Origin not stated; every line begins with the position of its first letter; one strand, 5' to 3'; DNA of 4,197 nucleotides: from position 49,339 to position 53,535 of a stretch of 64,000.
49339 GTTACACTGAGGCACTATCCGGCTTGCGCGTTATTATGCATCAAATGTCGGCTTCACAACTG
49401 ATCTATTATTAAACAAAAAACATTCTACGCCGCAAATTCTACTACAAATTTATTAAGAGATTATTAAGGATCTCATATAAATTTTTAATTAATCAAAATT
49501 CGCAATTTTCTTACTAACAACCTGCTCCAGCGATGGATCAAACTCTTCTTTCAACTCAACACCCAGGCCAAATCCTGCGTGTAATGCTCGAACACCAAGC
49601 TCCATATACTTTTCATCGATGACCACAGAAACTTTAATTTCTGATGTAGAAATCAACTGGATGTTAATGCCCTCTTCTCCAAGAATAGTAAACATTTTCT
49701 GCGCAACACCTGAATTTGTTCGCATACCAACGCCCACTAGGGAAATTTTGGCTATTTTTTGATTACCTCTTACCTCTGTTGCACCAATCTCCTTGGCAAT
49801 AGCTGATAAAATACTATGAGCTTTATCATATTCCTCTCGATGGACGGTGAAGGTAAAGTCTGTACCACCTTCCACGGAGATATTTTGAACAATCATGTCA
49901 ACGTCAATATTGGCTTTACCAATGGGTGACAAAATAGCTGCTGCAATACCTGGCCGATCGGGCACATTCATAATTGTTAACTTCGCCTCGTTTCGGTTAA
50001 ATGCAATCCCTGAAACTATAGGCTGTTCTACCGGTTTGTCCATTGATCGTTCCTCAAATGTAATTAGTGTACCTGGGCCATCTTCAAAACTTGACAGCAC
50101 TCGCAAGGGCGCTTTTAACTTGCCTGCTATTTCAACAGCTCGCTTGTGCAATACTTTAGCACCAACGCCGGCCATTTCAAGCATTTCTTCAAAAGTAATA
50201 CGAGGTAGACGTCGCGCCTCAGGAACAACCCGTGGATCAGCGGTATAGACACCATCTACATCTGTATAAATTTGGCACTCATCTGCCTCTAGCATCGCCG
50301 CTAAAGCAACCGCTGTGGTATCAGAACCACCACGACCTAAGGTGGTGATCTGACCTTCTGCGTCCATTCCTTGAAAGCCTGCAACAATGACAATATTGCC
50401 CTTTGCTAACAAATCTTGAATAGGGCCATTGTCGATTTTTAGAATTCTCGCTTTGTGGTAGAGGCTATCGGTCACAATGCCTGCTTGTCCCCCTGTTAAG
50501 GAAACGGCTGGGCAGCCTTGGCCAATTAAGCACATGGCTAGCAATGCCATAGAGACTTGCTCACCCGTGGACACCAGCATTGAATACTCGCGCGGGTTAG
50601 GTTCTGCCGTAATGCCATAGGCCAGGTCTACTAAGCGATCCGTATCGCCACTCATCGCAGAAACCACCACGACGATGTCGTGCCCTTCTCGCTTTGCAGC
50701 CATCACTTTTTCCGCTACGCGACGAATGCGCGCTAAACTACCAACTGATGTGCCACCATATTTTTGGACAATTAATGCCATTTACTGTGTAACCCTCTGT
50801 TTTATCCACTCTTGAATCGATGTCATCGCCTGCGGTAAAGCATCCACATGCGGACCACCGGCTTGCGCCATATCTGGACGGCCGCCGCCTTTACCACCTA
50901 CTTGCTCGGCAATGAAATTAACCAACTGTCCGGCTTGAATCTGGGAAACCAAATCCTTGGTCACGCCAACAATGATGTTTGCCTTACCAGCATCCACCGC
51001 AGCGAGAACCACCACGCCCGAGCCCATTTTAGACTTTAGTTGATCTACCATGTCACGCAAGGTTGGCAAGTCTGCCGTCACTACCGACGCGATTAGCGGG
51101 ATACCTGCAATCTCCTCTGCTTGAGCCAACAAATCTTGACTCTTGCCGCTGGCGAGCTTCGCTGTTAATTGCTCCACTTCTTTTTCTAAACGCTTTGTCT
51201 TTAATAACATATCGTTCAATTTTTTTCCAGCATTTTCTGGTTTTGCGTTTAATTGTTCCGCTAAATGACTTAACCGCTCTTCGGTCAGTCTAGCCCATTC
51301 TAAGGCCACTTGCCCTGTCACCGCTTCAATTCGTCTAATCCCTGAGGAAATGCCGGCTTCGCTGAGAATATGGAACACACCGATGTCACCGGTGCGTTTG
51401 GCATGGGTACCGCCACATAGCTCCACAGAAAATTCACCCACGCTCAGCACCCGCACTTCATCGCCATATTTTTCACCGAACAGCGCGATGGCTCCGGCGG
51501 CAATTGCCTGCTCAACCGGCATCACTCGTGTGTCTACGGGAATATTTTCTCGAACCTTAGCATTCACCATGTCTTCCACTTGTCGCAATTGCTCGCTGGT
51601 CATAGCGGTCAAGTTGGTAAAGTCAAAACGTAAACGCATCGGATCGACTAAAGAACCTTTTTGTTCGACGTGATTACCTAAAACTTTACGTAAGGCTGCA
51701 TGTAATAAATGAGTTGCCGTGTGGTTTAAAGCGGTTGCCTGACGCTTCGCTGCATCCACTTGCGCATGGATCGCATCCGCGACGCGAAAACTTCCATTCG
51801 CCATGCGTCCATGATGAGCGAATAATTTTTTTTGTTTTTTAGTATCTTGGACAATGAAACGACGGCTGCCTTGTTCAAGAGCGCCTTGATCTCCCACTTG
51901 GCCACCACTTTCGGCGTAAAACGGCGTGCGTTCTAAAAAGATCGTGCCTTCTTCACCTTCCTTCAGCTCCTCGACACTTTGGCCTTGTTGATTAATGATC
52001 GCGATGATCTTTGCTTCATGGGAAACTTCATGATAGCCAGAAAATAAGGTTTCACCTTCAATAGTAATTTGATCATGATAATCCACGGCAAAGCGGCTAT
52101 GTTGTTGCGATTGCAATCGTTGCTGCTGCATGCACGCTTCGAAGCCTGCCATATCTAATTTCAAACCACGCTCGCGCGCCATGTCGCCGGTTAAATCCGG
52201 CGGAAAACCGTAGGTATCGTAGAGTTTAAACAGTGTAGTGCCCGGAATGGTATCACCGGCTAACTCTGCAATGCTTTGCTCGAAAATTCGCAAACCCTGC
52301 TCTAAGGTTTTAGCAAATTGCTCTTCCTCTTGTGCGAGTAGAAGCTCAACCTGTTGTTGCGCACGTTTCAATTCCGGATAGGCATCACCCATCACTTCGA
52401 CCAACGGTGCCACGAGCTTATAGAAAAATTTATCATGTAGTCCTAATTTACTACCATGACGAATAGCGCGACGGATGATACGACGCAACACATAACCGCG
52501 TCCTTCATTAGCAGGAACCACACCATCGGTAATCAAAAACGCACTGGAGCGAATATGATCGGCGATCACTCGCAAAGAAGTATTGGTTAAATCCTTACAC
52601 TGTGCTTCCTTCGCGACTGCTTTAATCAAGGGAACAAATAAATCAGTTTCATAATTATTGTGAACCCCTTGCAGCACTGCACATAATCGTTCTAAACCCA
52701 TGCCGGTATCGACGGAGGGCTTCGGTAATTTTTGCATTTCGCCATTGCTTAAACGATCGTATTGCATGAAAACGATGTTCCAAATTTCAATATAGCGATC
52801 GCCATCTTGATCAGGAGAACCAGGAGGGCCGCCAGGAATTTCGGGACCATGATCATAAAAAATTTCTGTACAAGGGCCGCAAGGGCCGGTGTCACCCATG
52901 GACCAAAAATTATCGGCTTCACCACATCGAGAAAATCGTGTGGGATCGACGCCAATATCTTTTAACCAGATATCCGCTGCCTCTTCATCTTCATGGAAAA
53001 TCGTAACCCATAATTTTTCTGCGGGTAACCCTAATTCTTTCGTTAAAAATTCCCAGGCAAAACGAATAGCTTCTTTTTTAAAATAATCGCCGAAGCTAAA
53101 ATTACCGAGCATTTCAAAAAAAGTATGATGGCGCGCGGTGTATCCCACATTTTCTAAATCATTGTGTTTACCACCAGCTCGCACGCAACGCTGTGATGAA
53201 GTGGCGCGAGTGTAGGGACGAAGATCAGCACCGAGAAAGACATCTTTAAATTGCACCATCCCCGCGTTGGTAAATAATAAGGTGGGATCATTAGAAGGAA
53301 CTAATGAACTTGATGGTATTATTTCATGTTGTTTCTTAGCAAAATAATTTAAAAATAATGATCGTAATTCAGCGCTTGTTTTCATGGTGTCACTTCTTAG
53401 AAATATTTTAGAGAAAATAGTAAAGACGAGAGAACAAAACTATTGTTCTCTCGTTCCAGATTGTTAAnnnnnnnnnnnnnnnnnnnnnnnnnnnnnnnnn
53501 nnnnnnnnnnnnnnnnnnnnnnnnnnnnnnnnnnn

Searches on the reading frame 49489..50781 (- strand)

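Call 60: search_protein_families(library=pfam, proteins=[window:49489-50781:-])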
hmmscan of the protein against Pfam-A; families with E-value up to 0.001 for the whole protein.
window:49489-50781:- (430 aa): 4 families
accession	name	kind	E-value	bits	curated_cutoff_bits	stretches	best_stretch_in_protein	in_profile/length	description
PF00696.33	AA_kinase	-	1.2e-55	189.3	24.9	1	3-229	2-233/234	Amino acid kinase family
PF22468.2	ACT_9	-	2.3e-31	107.8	27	2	346-404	1-61/61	ACT domain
PF13840.12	ACT_7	-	2e-16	60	27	1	341-401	4-64/65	ACT domain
PF01842.31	ACT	-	3.2e-16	59.2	27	1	271-331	5-64/66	ACT domain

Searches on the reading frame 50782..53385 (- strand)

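Call 60: search_protein_families(library=pfam, proteins=[window:50782-53385:-])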
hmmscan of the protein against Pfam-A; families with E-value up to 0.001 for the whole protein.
window:50782-53385:- (867 aa): 3 families
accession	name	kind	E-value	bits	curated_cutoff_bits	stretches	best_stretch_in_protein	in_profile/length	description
PF01411.24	tRNA-synt_2c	-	2.9e-227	756.1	30.3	1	6-545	1-550/552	tRNA synthetases class II (A)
PF02272.25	DHHA1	-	1.5e-16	61.1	25.9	1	765-862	5-101/102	DHHA1 domain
PF07973.19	tRNA_SAD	-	2e-16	60.2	24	1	644-687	1-44/44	Threonyl and Alanyl tRNA synthetase second additional domain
